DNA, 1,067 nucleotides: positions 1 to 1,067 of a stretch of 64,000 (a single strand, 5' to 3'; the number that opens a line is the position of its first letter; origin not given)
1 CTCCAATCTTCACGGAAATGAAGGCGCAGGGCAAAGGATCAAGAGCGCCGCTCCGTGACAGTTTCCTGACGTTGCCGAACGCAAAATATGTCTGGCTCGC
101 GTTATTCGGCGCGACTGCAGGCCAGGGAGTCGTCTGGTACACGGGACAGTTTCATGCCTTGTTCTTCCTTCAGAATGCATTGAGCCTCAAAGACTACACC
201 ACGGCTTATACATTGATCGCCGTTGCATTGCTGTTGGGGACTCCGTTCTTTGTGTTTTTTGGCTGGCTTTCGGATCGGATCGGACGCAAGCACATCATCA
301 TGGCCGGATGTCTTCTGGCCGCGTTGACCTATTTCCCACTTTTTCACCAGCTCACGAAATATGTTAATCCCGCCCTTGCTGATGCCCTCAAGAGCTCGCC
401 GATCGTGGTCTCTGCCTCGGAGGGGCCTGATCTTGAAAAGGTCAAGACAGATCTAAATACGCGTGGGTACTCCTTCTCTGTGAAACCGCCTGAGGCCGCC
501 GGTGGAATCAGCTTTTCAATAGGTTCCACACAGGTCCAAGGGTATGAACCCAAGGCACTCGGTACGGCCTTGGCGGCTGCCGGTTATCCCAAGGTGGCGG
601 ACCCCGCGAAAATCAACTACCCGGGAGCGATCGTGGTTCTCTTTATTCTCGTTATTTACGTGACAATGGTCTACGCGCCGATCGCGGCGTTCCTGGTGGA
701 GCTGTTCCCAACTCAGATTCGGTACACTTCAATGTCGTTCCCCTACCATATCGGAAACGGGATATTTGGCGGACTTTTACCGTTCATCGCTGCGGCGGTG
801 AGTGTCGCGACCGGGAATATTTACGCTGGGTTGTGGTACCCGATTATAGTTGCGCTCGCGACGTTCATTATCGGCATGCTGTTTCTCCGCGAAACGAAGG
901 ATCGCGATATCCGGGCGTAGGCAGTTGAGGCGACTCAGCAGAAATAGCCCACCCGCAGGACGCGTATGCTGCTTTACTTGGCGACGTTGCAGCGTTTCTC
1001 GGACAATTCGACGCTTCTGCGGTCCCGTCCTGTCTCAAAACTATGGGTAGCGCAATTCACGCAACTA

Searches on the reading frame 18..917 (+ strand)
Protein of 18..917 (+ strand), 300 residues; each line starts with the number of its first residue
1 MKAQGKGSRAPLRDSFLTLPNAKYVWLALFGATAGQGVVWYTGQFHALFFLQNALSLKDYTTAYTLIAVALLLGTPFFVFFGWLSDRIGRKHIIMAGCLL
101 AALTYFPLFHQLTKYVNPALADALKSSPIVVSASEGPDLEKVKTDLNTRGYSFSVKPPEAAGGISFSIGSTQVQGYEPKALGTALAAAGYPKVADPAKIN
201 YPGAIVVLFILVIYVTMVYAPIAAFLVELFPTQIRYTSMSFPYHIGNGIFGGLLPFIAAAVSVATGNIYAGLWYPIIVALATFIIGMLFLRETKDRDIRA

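Call 58: search_protein_families(library=pfam, proteins=[window:18-917:+], max_evalue=0.00001)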
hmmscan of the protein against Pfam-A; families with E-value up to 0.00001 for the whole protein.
window:18-917:+ (300 aa): 2 families
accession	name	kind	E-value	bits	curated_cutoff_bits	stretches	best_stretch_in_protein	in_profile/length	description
PF07690.21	MFS_1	-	2.7e-11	43.4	33.4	1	9-109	189-286/347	Major Facilitator Superfamily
PF00083.30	Sugar_tr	-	3.2e-09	36.6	22.3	0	193-297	342-444/452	Sugar (and other) transporter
